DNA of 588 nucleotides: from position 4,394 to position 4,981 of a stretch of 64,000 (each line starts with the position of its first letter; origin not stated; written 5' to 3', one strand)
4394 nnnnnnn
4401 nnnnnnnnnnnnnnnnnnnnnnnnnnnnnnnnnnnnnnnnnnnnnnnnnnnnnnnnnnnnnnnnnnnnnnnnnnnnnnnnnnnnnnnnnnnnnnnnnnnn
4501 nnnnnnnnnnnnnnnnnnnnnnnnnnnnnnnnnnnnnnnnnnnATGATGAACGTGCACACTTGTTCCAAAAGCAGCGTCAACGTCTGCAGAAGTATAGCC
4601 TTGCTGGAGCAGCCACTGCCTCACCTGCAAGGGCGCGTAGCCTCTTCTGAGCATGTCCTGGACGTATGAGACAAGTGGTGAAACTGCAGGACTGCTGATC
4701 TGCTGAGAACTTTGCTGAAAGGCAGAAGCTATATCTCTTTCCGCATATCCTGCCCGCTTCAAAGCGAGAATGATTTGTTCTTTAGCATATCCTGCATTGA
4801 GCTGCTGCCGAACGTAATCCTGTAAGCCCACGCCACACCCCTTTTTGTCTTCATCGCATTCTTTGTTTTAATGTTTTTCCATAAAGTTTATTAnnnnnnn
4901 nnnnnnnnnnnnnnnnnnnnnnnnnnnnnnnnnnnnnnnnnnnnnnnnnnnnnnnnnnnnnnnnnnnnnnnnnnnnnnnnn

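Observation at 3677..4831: Repeated GY-x3-QI helical motif shared by two unlinked proteins (3677..4831 and 40476..41129)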

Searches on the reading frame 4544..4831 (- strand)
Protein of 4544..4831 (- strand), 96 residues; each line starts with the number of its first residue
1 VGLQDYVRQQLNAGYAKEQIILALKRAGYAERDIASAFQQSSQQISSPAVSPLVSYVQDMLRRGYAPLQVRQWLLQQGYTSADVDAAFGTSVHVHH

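Call 9: search_solved_structures(query=window:4544-4831:-, max_evalue=10, show_alignments=3)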
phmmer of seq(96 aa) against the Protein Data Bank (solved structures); distinct sequences matched with E-value up to 10: 7.
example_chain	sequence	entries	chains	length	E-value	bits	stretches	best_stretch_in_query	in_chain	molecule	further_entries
8skx_A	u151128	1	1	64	0.01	19.9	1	55-88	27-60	Miniprotein HHH_rd4_0518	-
5cwb_A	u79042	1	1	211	0.13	16.4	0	18-41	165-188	Designed helical repeat protein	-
8vl3_A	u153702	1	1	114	0.14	16.3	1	17-52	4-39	De novo designed protein F3 parent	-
7mwr_B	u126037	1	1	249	0.56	14.4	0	19-49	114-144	LHD101B4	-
7cn2_g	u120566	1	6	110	1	13.5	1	72-93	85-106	The light chain variable region of H16.001 Fab fragment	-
3c1d_A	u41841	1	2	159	1.1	13.4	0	56-83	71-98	Regulatory protein recX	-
3ff5_A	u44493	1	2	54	1.2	13.3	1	42-89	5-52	Peroxisomal biogenesis factor 14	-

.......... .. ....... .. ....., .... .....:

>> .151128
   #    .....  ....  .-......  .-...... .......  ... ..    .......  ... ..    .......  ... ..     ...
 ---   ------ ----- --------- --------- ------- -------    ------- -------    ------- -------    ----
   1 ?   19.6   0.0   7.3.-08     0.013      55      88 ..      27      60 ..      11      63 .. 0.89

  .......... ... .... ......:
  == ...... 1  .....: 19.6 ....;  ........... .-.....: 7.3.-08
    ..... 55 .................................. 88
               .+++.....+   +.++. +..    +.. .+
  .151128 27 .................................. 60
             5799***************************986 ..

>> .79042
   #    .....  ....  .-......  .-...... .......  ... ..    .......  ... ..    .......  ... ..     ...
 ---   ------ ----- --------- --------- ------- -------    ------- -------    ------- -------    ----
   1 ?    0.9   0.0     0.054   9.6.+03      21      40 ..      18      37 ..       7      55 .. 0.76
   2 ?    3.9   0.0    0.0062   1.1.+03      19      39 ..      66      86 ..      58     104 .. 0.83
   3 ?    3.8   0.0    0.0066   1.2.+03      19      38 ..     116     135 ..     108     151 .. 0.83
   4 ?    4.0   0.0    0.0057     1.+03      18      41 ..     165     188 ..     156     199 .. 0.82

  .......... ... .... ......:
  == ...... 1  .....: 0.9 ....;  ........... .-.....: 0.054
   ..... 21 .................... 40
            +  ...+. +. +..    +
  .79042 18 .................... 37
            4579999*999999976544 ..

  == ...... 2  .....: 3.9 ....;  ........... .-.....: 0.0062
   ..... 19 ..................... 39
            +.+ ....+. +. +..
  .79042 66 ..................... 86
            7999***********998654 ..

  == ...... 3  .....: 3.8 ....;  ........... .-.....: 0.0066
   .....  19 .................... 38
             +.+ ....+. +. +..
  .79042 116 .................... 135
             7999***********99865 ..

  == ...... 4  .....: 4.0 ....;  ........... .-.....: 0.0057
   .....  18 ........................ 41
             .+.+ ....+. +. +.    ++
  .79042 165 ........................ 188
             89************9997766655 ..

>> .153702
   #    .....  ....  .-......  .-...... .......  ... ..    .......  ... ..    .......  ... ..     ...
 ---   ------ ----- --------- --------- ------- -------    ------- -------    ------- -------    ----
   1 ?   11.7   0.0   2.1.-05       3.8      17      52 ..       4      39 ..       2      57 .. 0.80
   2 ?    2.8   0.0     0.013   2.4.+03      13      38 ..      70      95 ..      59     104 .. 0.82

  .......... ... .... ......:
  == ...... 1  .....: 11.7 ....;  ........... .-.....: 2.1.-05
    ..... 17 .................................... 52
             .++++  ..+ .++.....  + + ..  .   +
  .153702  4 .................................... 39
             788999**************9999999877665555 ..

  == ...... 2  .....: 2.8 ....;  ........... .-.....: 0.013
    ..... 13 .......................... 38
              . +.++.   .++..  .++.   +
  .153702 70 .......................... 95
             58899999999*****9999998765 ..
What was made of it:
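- Designed three-helix miniproteins are the best PDB sequence hits (call 9). Other designed repeat proteins follow (call 9).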

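Call 37: predict_structure(alignment_id=A3)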
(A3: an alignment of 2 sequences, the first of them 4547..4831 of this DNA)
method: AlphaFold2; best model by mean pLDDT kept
length: 95 residues; sequences in the alignment: 2
mean_pLDDT: 78.5   pTM: 0.40
mean pLDDT of the five models: 78.5, 77.7, 76.7, 76.0, 74.1
residues with pLDDT >= 90: 10; 70-90: 67; 50-70: 7; < 50: 11
segments of 3 or more residues with pLDDT < 50: 44-49, 91-95
pLDDT, mean of each block of 10 residues (from residue 1): 83 85 91 86 51 78 87 87 79 38
secondary structure, 60 per line:
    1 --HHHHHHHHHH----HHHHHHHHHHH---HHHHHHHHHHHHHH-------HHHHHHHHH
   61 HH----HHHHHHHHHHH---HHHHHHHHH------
elements in order: H3-12 H17-27 H31-44 H52-62 H67-77 H81-89
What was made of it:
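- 4712..4825 (-): Module copy 1 of A (aa 3-40). AF2 helices 3-12, 17-27 and 31-44, pLDDT about 83-91 (call 37).
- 4562..4675 (-): Module copy 2 of A (aa 53-90). AF2 helices 52-62, 67-77 and 81-89 (call 37).
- A has two beads separated by a disordered linker and is membrane-anchored, with pTM 0.40 (call 37).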

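Call 49: search_protein_representatives(alignment_id=A3)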
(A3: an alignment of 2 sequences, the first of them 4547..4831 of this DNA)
Query: 2 sequences, 98 profile positions. Proteins with E-value up to 0.001 (for the whole library): 304; up to 1e-10: 35; up to 1e-30: 1. The best 150 are listed.
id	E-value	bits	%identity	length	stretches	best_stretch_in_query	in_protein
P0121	3.5e-49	181.5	-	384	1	3-98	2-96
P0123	1.6e-23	99.2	-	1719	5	4-91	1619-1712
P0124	1.1e-22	96.5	-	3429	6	3-90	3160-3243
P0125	2.1e-22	95.6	-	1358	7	4-88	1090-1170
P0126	1.7e-21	92.7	-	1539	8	6-87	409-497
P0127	1.2e-18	83.5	-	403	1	3-98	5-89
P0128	1.1e-17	80.4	-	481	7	6-89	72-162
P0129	2.2e-17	79.5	-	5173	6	4-84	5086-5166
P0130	2.0e-16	76.4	-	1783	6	5-92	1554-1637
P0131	2.1e-16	76.3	-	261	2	1-89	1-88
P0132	3.4e-15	72.5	-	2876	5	3-88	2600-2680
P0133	3.5e-15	72.4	-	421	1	1-98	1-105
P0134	2.2e-14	69.9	-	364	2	1-94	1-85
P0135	9.5e-13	64.6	-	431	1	1-84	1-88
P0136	1.2e-12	64.3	-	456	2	30-91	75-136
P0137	1.4e-12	64.1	-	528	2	3-90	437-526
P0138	1.8e-12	63.7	-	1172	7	3-90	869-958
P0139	3.0e-12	63.0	-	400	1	1-92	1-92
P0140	6.7e-12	61.9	-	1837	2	3-90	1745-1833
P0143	1.7e-11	60.5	-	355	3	52-90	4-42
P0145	2.3e-11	60.2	-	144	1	4-94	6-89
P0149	6.8e-11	58.6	-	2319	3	3-90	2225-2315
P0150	6.8e-11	58.6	-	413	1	3-86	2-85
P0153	9.8e-11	58.1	-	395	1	3-93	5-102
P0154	9.9e-11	58.1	-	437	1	4-94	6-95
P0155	1.0e-10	58.1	-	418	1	1-91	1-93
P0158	2.0e-10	57.1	-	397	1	4-92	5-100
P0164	3.8e-10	56.2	-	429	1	1-89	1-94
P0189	1.0e-08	51.7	-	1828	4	3-92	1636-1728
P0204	4.6e-08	49.6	-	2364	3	5-87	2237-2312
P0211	1.2e-07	48.2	-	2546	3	3-80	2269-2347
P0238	1.1e-06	45.1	-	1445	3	4-51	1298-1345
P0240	1.3e-06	44.9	-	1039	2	6-91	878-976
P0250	2.0e-06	44.3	-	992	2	2-41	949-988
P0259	3.7e-06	43.4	-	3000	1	4-89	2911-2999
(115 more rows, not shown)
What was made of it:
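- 304 cluster representatives at E <= 1e-3 (call 49).
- Tried and rejected: The exhaustive HMM scan (call 49) was needed, so those low counts say nothing about rarity.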

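Call 50: search_protein_families(library=pfam, proteins=[P0123, P0125, P0126, P0127, P0128, P0131, P0133, P0137, P0138, P0145], max_evalue=0.01)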
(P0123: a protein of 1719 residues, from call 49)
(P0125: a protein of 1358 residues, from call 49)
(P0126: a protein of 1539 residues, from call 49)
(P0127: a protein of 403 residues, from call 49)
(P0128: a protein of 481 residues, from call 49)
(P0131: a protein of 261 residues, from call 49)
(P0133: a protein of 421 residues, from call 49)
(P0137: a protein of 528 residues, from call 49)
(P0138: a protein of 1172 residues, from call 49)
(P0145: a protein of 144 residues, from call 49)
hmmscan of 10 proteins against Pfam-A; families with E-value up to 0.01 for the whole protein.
P0123 (1719 aa): 7 families
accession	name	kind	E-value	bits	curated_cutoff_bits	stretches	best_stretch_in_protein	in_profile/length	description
PF22504.1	DUF6993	-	1.6e-07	31.7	25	0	1250-1275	10-35/83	Domain of unknown function (DUF6993)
PF16656.11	Pur_ac_phosph_N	-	1.7e-07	32.1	30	1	410-492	6-93/93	Purple acid Phosphatase, N-terminal domain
PF21982.2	RecX_HTH1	-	1.5e-05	25.3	26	1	1631-1656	14-39/40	RecX, first three-helix domain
PF22448.1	RepB_primase_C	-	0.00049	20.3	26.1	0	1360-1377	13-30/54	RepB DNA-primase C-terminal helical domain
PF12672.12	DUF3793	-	0.00052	20.5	25.1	0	1681-1717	57-93/167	Protein of unknown function (DUF3793)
PF00627.37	UBA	-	0.0017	18.6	22.4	0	1393-1412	13-32/37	UBA/TS-N domain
PF03918.19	CcmH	-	0.0084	15.8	25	0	1182-1223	96-140/143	Cytochrome C biogenesis protein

P0125 (1358 aa): 7 families
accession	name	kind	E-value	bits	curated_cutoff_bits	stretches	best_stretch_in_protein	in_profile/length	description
PF21982.2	RecX_HTH1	-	1.2e-12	48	26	0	1335-1358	17-40/40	RecX, first three-helix domain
PF23229.2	DUF7067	-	4.7e-06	26.8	27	0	782-808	28-54/56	Alpha-glucan water dikinase, DUF7067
PF09278.17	MerR-DNA-bind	-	0.00017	22.6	25.4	0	1324-1342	7-25/65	MerR, DNA binding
PF12106.13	Colicin_E5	-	0.00019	22.1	25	0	1243-1262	7-26/88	Colicin E5 ribonuclease domain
PF13411.12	MerR_1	-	0.00057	20.4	21.6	0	1313-1342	38-67/69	MerR HTH family regulatory protein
PF10163.14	EnY2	-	0.0046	17.7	27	0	1153-1205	21-77/83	Transcription factor e(y)2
PF02883.26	Alpha_adaptinC2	-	0.0093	16.7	27.6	0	497-566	24-91/111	Adaptin C-terminal domain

P0126 (1539 aa): 18 families
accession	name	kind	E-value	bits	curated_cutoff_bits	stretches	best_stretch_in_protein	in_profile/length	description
PF21982.2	RecX_HTH1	-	1.4e-25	89.4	26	0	944-966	16-38/40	RecX, first three-helix domain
PF18039.7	UBA_6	-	5.5e-16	58.7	23.5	0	765-790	12-36/42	UBA-like domain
PF23053.1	UBA_N4BP1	-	3.6e-10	39.9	27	0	719-734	11-26/45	N4BP1, UBA-like domain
PF13592.12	HTH_33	-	4.2e-09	36.3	25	0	932-957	12-37/60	Winged helix-turn helix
PF22448.1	RepB_primase_C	-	1.9e-07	31.3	26.1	0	1244-1263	13-32/54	RepB DNA-primase C-terminal helical domain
PF17267.7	DUF5333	-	4e-07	30.6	27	0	421-467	40-85/110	Family of unknown function (DUF5333)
PF02845.22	CUE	-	5.5e-07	29.6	21.1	0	766-789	15-39/42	CUE domain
PF21933.2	MCM5_C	-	8e-07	29.3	27.2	0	473-501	13-41/59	MCM5, C-terminal domain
PF02631.22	RecX_HTH2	-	1.3e-06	29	26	0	523-556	8-42/42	RecX, second three-helix domain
PF00627.37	UBA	-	7.4e-06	26.1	22.4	0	660-675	8-23/37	UBA/TS-N domain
PF07499.19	RuvA_C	-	1.1e-05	26.2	24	0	430-444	12-26/47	RuvA, C-terminal domain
PF10440.15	WIYLD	-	3.1e-05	24.2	27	0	425-443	12-30/61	Ubiquitin-binding WIYLD domain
PF08312.17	cwf21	-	5e-05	23.7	23.2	0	1009-1028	16-35/44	cwf21 domain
PF04361.18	DUF494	-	5e-05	23.6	22.6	0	990-1030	7-45/153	Protein of unknown function (DUF494)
PF07506.17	RepB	-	0.00024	21.7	30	0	652-685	8-41/185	RepB plasmid partitioning protein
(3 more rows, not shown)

P0127 (403 aa): 4 families
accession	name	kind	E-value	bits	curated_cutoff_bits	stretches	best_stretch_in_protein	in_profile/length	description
PF21982.2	RecX_HTH1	-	1.9e-07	31.4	26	1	15-40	11-36/40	RecX, first three-helix domain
PF02631.22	RecX_HTH2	-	4.9e-05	23.9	26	1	8-40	8-41/42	RecX, second three-helix domain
PF22448.1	RepB_primase_C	-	0.0015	18.8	26.1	0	14-29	15-30/54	RepB DNA-primase C-terminal helical domain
PF17273.7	DUF5338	-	0.0032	18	25.9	0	6-31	28-53/69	Family of unknown function (DUF5338)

P0128 (481 aa): 9 families
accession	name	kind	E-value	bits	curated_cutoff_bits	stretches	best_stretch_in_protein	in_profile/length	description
PF12106.13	Colicin_E5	-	3e-09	37.5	25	0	139-180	4-45/88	Colicin E5 ribonuclease domain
PF22448.1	RepB_primase_C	-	2.1e-06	27.9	26.1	0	316-334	13-31/54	RepB DNA-primase C-terminal helical domain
PF17267.7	DUF5333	-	3.1e-06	27.8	27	0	397-447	15-65/110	Family of unknown function (DUF5333)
PF12672.12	DUF3793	-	2.4e-05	24.8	25.1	0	190-225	56-91/167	Protein of unknown function (DUF3793)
PF21982.2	RecX_HTH1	-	5.7e-05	23.4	26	0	310-332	16-38/40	RecX, first three-helix domain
PF11829.13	DUF3349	-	0.00054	21.1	28.3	0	69-154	5-91/94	Protein of unknown function (DUF3349)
PF07244.20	POTRA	-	0.002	19.3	21.3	0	345-388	28-63/79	Surface antigen variable number repeat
PF04361.18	DUF494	-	0.0061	16.8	22.6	0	308-335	19-46/153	Protein of unknown function (DUF494)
PF11372.14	DUF3173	-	0.0062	16.8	25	0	25-47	6-28/58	Domain of unknown function (DUF3173)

P0131 (261 aa): 5 families
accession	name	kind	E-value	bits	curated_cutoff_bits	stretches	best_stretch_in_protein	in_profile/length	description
PF24625.1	DUF7626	-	0.00022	21.3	27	0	8-36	9-40/55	Domain of unknown function (DUF7626)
PF21982.2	RecX_HTH1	-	0.00031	21.1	26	1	59-89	8-38/40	RecX, first three-helix domain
PF18039.7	UBA_6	-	0.0013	19.1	23.5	0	9-40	6-36/42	UBA-like domain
PF17267.7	DUF5333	-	0.0015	19.1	27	0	47-77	34-64/110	Family of unknown function (DUF5333)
PF00627.37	UBA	-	0.0022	18.2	22.4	0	5-30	3-28/37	UBA/TS-N domain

P0133 (421 aa): 2 families
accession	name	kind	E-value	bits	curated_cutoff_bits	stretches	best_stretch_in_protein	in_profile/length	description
PF21982.2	RecX_HTH1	-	0.00061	20.1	26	0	16-39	14-37/40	RecX, first three-helix domain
PF14524.12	Wzt_C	-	0.0015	18.9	30.4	1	141-235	14-111/143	Wzt C-terminal domain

P0137 (528 aa): 2 families
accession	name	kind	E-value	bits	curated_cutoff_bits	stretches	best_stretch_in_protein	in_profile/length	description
PF04361.18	DUF494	-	0.0019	18.5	22.6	0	340-387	11-56/153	Protein of unknown function (DUF494)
PF22504.1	DUF6993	-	0.0034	17.9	25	0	449-470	10-31/83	Domain of unknown function (DUF6993)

P0138 (1172 aa): 16 families
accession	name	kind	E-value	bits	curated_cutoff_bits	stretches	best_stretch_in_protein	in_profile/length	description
PF06470.18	SMC_hinge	-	3.2e-29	102.1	22.5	1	91-207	2-116/116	SMC proteins Flexible Hinge Domain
PF23759.1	GBD_T9SS_assoc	-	9.3e-16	58.6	27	0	775-808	63-96/116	Galactose binding domain-like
PF08823.16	PG_binding_2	-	1.4e-10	41.8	21.1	0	878-897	12-31/74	Putative peptidoglycan binding domain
PF23991.1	DUF7310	-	2.8e-10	41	40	0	558-613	1-56/83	Coiled-coil region of unknown function (DUF7310)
PF02319.26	E2F_TDP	-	1.5e-09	37.9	25.7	0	998-1039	5-43/65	E2F/DP family winged-helix DNA-binding domain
PF05531.17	NPV_P10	-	4.2e-08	34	29.8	0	363-409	11-59/75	Nucleopolyhedrovirus P10 protein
PF01471.23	PG_binding_1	-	1.1e-07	32.4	23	0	886-906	7-27/57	Putative peptidoglycan binding domain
PF02355.23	SecD_SecF_C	-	6e-06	26.2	20.5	0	937-963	85-111/189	Protein export membrane protein SecD/SecF, C-terminal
PF04012.17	PspA_IM30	-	1e-05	25.7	33.9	0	392-519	30-163/220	PspA/IM30 family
PF05039.18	Agouti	-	2e-05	25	27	0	780-794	2-16/41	Agouti protein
PF20882.2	Sos7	-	0.00017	22.1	27.3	0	332-370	31-69/75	Kinetochore protein Sos7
PF01576.24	Myosin_tail_1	-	0.0008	17.8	38.1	1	247-502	295-543/1081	Myosin tail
PF07889.17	DUF1664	-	0.00091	19.7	34.6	1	307-398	37-121/124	Protein of unknown function (DUF1664)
PF21937.1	Yop-YscD_ppl_2nd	-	0.00093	19.3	27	0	886-901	7-22/67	YscD/CdsD-like Bon-like domain 2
PF13851.11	GAS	-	0.0034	17.3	32.3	1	413-523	26-136/200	Growth-arrest specific micro-tubule binding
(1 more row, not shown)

P0145 (144 aa): 6 families
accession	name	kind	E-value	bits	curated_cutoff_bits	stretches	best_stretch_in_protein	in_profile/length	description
PF24625.1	DUF7626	-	1.2e-05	25.4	27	0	14-31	13-30/55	Domain of unknown function (DUF7626)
PF02631.22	RecX_HTH2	-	6.7e-05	23.5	26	0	50-84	7-42/42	RecX, second three-helix domain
PF21982.2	RecX_HTH1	-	0.00056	20.3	26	0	18-41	14-37/40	RecX, first three-helix domain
PF22448.1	RepB_primase_C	-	0.0041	17.4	26.1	0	14-29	15-30/54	RepB DNA-primase C-terminal helical domain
PF21694.2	DNA_pol3_delta_C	-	0.0054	17.2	27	1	6-70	46-107/121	DNA polymerase III delta subunit, C-terminal domain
PF18039.7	UBA_6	-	0.0088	16.5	23.5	0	60-85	12-36/42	UBA-like domain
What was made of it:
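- On RecX three-helix domain (Pfam PF21982 / PF02631 / PF21981): RecX_HTH1 scores 89.4 bits (P0126), 48 bits (P0125) and 31.4 bits (P0127, an A-family protein), against a cut-off of 26 (call 50).
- Pfam RecX_HTH1 is above its cut-off in relatives: P0126 89.4, P0125 48 and P0127 31.4 bits (call 50).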
